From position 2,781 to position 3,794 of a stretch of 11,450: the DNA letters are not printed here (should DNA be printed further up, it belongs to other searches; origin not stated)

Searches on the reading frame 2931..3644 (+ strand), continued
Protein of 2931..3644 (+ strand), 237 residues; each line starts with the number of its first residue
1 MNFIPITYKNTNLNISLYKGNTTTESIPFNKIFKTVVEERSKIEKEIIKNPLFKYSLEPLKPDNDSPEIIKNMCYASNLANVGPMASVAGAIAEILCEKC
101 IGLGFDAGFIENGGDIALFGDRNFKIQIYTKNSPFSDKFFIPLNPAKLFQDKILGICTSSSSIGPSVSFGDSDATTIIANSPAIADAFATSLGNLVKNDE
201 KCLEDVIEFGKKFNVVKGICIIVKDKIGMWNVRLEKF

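Call 58: search_protein_families(library=ncbifam, proteins=[L102:3350-4354:+, L102:1253-2590:+, L001:9953-10780:+, L081:15096-16040:+, L100:7618-8001:+], max_evalue=0.00001)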
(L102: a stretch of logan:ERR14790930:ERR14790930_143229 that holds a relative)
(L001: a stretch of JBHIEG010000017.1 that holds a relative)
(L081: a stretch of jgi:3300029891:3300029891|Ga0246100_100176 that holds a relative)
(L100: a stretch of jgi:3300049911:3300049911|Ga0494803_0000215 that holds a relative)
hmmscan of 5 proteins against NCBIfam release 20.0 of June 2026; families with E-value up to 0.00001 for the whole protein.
L102:3350-4354:+ (334 aa): 22 families
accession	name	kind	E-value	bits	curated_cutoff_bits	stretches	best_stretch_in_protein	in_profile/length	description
TIGR01211.1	ELP3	subfamily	7.3e-28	97.3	350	1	92-237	195-342/522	tRNA uridine(34) 5-carboxymethylaminomethyl modification radical SAM/GNAT enzyme Elp3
TIGR01212.1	TIGR01212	equivalog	2.1e-26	92.7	180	1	19-220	40-244/302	tRNA modification radical SAM protein MnmL/YtqA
NF006060.0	PRK08207.1-3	equivalog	1.1e-19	70.6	653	1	6-215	150-369/477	coproporphyrinogen III oxidase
TIGR03994.1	rSAM_HemZ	equivalog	2.7e-19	69.6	321.4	1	15-213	94-296/401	coproporphyrinogen dehydrogenase HemZ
NF006067.1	PRK08208.1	equivalog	5.1e-17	61.9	380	1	15-202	45-238/427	STM4012 family radical SAM protein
NF006064.0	PRK08207.2-2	equivalog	1.2e-15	57.5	504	1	15-197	154-343/465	coproporphyrinogen III oxidase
TIGR00539.1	hemN_rel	equivalog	2.7e-15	56.3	205.4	1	11-201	8-199/361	radical SAM family heme chaperone HemW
NF006061.0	PRK08207.1-4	equivalog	2.5e-14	52.9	702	1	58-198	232-374/501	coproporphyrinogen III oxidase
TIGR04013.1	B12_SAM_MJ_1487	hypoth_equivalog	4.7e-14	52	251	1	95-202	246-356/382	TIGR04013 family B12-binding domain/radical SAM domain-containing protein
TIGR00538.1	hemN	equivalog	1.2e-11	44.2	324.95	1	9-186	55-235/454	oxygen-independent coproporphyrinogen III oxidase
NF006062.0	PRK08207.1-5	equivalog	4.6e-11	42.2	1007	1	13-200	156-352/476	coproporphyrinogen III oxidase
NF006063.0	PRK08207.2-1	equivalog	7.2e-11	41.4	1074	1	14-202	201-396/518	coproporphyrinogen III oxidase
TIGR04107.1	rSAM_HutW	equivalog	8.5e-11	41.3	400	1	15-229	49-269/419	heme anaerobic degradation radical SAM methyltransferase ChuW/HutW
TIGR01210.1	TIGR01210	equivalog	2.6e-10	40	212.15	1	90-223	104-242/313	archaeosine biosynthesis radical SAM protein RaSEA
NF006065.0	PRK08207.2-4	equivalog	4.9e-10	39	922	1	15-221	178-397/484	coproporphyrinogen III oxidase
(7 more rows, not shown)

L102:1253-2590:+ (445 aa): 12 families
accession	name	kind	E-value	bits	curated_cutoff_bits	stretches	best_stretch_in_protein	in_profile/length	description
TIGR01579.1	MiaB-like-C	equivalog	9.8e-133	443.4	357.05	1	6-409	1-403/416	tRNA (N(6)-L-threonylcarbamoyladenosine(37)-C(2))-methylthiotransferase MtaB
TIGR00089.1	TIGR00089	subfamily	3.9e-122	408.1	251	1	3-431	1-423/429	MiaB/RimO family radical SAM methylthiotransferase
TIGR01574.1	miaB-methiolase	equivalog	3.2e-82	276.9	355.3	1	4-400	2-403/437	tRNA (N6-isopentenyl adenosine(37)-C2)-methylthiotransferase MiaB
TIGR01125.1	TIGR01125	equivalog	7.3e-77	259.2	356.95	1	5-398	3-392/432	30S ribosomal protein S12 methylthiotransferase RimO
TIGR01578.1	MiaB-like-B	hypoth_equivalog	1.1e-68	231.9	314.7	1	6-410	4-397/421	tRNA (N(6)-L-threonylcarbamoyladenosine(37)-C(2))-methylthiotransferase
NF010916.0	PRK14336.1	equivalog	1.7e-57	195.1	606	1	1-397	1-378/418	tRNA (N6-isopentenyl adenosine(37)-C2)-methylthiotransferase MiaB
TIGR04013.1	B12_SAM_MJ_1487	hypoth_equivalog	2.6e-16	59.4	251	1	43-322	46-333/382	TIGR04013 family B12-binding domain/radical SAM domain-containing protein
TIGR04014.1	B12_SAM_MJ_0865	equivalog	1.4e-15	57.1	360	1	146-324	162-338/434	methyl-coenzyme M reductase glutamine C-methyltransferase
TIGR04479.1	bcpD_PhpK_rSAM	subfamily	4.6e-12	45.1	600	1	253-322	342-409/504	PhpK family radical SAM P-methyltransferase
TIGR04072.2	rSAM_ladder_B12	equivalog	4.8e-08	32.1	360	1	45-333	73-358/443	lipid biosynthesis B12-binding/radical SAM protein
NF038361.1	rSAM_Sden_1168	equivalog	1.1e-06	27.5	575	1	135-330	272-459/560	Sden_1168 family B12-binding radical SAM P-methyltransferase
TIGR03471.1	HpnJ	equivalog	8.3e-06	24.9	577.6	0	86-319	141-362/472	hopanoid biosynthesis associated radical SAM protein HpnJ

L001:9953-10780:+ (276 aa): 4 families
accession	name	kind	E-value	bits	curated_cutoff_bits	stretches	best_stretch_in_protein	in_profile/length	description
NF003323.0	PRK04334.1-3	equivalog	2.9e-78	262.7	271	1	10-231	21-244/250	hypothetical protein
NF003321.0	PRK04334.1-1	equivalog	5.6e-77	258.8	262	1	11-239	3-237/248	hypothetical protein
NF003324.0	PRK04334.1-4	equivalog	4.4e-72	242.7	275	1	11-238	1-229/238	hypothetical protein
NF003322.0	PRK04334.1-2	equivalog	2.9e-20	72.5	290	1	74-195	75-203/295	hypothetical protein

L081:15096-16040:+ (314 aa): 8 families
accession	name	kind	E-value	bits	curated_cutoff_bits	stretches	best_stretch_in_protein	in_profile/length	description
NF047749.1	tRNAThiolNcsA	equivalog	3.4e-56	190.7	500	1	1-310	1-319/322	tRNA 2-thiolation protein NcsA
NF049949.1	tRNAsynTtuAPyrococ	equivalog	9e-49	166.2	450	1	1-307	1-290/292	tRNA-5-methyluridine(54) 2-sulfurtransferase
NF007972.0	PRK10696.1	equivalog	1.6e-27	96.6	272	1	31-282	25-260/295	tRNA 2-thiocytidine(32) synthetase TtcA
TIGR00269.1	TIGR00269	hypoth_equivalog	5.7e-24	84.4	62.75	1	206-310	1-104/104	TIGR00269 family protein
TIGR02432.1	lysidine_TilS_N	equivalog_domain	1.8e-16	60.6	93.6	1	49-225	1-161/189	tRNA lysidine(34) synthetase TilS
TIGR00420.1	trmU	equivalog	6.1e-08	31.9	236.95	1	48-126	1-82/351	tRNA 2-thiouridine(34) synthase MnmA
NF001138.1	PRK00143.1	equivalog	7.2e-08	31.7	284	1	49-183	1-132/345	tRNA 2-thiouridine(34) synthase MnmA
NF011258.0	PRK14664.1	equivalog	4e-07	29.4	680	1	48-191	6-135/362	tRNA 2-thiouridine(34) synthase MnmA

L100:7618-8001:+ (127 aa): 57 families (the best 25 are shown)
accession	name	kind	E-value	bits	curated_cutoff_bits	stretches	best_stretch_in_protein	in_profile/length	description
NF043039.1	HgcAB_like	equivalog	3.8e-14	53.1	285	1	17-122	253-349/350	HgcAB-like fusion protein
NF006221.0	PRK08348.1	subfamily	1.3e-13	50.8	124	1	61-124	29-94/136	NADH-plastoquinone oxidoreductase subunit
NF058577.1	FdxA_fam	equivalog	4.3e-13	49.2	65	1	75-121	7-52/52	4Fe-4S ferredoxin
NF038196.1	ferrodoxin_EFR1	subfamily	2.4e-12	47.4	75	1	49-123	159-230/242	EFR1 family ferrodoxin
NF040864.1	HgcB_ferredoxin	equivalog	4.4e-12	45.7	99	1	68-123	7-62/93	mercury methylation ferredoxin HgcB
TIGR04041.1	activase_YjjW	hypoth_equivalog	1.9e-10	40.6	250.2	1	75-121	41-86/276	YjjW family glycine radical enzyme activase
NF040684.1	PorD_Arch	equivalog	2.9e-10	40.1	120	1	71-123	28-80/85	pyruvate synthase subunit PorD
NF004541.0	PRK05888.2-2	equivalog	3.6e-10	39.9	217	1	67-124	53-113/168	NADH-quinone oxidoreductase subunit NuoI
TIGR04395.1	cutC_activ_rSAM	equivalog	4.5e-10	39.3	360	1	64-123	43-104/309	choline TMA-lyase-activating enzyme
NF010369.0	PRK13795.1-4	equivalog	4.8e-10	38.3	1086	1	76-126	577-628/633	hypothetical protein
NF043069.1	T4HPD_activ_SAM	equivalog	5.9e-10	39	425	1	65-122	41-97/299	trans-4-hydroxy-L-proline dehydratase activase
NF042909.1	FMH_DH_FwdF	exception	7e-10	38.5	375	0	63-94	282-313/336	tungsten-dependent formylmethanofuran dehydrogenase subunit FwdF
NF045874.1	Vhu_polyferre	exception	2.6e-09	36.3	600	1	67-122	188-243/381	F420-non-reducing hydrogenase associated-polyferredoxin VhuB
TIGR02179.1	PorD_KorD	subfamily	3.1e-09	36.8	60.05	1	72-123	22-73/78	2-oxoacid:acceptor oxidoreductase, delta subunit, pyruvate/2-ketoisovalerate family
NF045797.1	DsrO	equivalog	3.5e-09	36.4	200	1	47-120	74-148/235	sulfate reduction electron transfer complex DsrMKJOP subunit DsrO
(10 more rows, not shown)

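Call 59: fold_search(model_id=the predicted structure, library=pdb)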
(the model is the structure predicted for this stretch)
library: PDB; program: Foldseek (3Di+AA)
matches with E <= 10: 143; with E <= 0.001: 41
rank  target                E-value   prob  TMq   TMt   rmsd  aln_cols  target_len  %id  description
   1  2o34_B                4.0e-16  1.00  0.82  0.84   4.0       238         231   26  Crystal structure of protein DVU1097 from Desulfovibrio vulgaris Hildenborough, Pfam DUF375 (released 2006-12-12)
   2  2o34_A                2.6e-15  1.00  0.81  0.77   4.1       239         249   25  Crystal structure of protein DVU1097 from Desulfovibrio vulgaris Hildenborough, Pfam DUF375 (released 2006-12-12)
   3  4xgx_B                3.7e-07  1.00  0.61  0.51   5.7       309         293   12  Crystal structure of Escherichia coli Flavin trafficking protein, an FMN transferase, Y60N mutant, ADP-inhibited (released 2015-12-16)
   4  4xgx_A                4.4e-07  1.00  0.60  0.51   5.8       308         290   12  Crystal structure of Escherichia coli Flavin trafficking protein, an FMN transferase, Y60N mutant, ADP-inhibited (released 2015-12-16)
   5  4xgw_C                1.3e-06  1.00  0.62  0.49   5.9       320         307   12  Crystal structure of Escherichia coli Flavin trafficking protein, an FMN transferase, E169K mutant (released 2015-12-16)
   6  4xgv_C                1.4e-06  1.00  0.62  0.49   5.8       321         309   12  Crystal structure of Escherichia coli Flavin trafficking protein, an FMN transferase (released 2015-12-16)
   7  4xgw_B                1.4e-06  1.00  0.59  0.47   5.9       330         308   12  Crystal structure of Escherichia coli Flavin trafficking protein, an FMN transferase, E169K mutant (released 2015-12-16)
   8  3pnd_D                1.5e-06  1.00  0.60  0.48   5.7       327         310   11  FAD binding by ApbE protein from Salmonella enterica: a new class of FAD binding proteins (released 2011-01-05)
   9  7esc                  2.0e-06  1.00  0.59  0.45   6.0       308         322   14  FmnB complexed with AMP (released 2021-11-03)
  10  6nxi                  2.4e-06  1.00  0.53  0.42  11.1       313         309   13  Flavin Transferase ApbE from Vibrio cholerae (released 2019-03-13)
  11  7esb                  2.6e-06  1.00  0.69  0.54   5.4       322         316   12  FmnB complexed with ATP (released 2021-11-03)
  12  6nxj_B                2.7e-06  1.00  0.55  0.47   6.4       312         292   13  Flavin Transferase ApbE from Vibrio cholerae, H257G mutant (released 2019-03-13)
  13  2o18_D                3.4e-06  1.00  0.61  0.49   6.1       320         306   12  Crystal structure of a Thiamine biosynthesis lipoprotein apbE, NorthEast Strcutural Genomics target ER559 (released 2006-12-05)
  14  2o18_A                3.4e-06  1.00  0.41  0.33  12.0       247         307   17  Crystal structure of a Thiamine biosynthesis lipoprotein apbE, NorthEast Strcutural Genomics target ER559 (released 2006-12-05)
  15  6nxj_A                4.5e-06  1.00  0.50  0.41  11.1       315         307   12  Flavin Transferase ApbE from Vibrio cholerae, H257G mutant (released 2019-03-13)
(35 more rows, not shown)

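Call 60: search_solved_structures(query=A1, max_evalue=10, show_alignments=4)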
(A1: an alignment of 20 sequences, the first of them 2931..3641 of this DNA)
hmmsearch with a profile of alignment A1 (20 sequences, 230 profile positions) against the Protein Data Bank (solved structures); distinct sequences matched with E-value up to 10: 9.
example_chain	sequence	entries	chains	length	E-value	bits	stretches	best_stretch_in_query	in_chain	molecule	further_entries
2o34_A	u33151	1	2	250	5.2e-54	186.3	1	6-226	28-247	Hypothetical protein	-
4zlr_A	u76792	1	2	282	0.021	17.5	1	101-139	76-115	Brain tumor protein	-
1q7f_A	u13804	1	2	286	0.022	17.4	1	101-139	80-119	brain tumor CG10719-PA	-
5ex7_A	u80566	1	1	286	0.023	17.4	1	101-139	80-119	Brain tumor protein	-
7b2r_A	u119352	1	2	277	0.051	16.2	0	104-135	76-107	Tripartite motif-containing protein 2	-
7b96_A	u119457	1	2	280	0.054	16.1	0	104-135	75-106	Isoform 2 of Tripartite motif-containing protein 2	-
7qrv_A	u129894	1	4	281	0.054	16.1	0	104-135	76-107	Tripartite motif-containing protein 2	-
7qrw_A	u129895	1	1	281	0.27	13.9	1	103-136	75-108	Isoform 4 of Tripartite motif-containing protein 3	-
8ek4_A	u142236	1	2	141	3.9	10.1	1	8-53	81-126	Ice-binding protein TIP-99a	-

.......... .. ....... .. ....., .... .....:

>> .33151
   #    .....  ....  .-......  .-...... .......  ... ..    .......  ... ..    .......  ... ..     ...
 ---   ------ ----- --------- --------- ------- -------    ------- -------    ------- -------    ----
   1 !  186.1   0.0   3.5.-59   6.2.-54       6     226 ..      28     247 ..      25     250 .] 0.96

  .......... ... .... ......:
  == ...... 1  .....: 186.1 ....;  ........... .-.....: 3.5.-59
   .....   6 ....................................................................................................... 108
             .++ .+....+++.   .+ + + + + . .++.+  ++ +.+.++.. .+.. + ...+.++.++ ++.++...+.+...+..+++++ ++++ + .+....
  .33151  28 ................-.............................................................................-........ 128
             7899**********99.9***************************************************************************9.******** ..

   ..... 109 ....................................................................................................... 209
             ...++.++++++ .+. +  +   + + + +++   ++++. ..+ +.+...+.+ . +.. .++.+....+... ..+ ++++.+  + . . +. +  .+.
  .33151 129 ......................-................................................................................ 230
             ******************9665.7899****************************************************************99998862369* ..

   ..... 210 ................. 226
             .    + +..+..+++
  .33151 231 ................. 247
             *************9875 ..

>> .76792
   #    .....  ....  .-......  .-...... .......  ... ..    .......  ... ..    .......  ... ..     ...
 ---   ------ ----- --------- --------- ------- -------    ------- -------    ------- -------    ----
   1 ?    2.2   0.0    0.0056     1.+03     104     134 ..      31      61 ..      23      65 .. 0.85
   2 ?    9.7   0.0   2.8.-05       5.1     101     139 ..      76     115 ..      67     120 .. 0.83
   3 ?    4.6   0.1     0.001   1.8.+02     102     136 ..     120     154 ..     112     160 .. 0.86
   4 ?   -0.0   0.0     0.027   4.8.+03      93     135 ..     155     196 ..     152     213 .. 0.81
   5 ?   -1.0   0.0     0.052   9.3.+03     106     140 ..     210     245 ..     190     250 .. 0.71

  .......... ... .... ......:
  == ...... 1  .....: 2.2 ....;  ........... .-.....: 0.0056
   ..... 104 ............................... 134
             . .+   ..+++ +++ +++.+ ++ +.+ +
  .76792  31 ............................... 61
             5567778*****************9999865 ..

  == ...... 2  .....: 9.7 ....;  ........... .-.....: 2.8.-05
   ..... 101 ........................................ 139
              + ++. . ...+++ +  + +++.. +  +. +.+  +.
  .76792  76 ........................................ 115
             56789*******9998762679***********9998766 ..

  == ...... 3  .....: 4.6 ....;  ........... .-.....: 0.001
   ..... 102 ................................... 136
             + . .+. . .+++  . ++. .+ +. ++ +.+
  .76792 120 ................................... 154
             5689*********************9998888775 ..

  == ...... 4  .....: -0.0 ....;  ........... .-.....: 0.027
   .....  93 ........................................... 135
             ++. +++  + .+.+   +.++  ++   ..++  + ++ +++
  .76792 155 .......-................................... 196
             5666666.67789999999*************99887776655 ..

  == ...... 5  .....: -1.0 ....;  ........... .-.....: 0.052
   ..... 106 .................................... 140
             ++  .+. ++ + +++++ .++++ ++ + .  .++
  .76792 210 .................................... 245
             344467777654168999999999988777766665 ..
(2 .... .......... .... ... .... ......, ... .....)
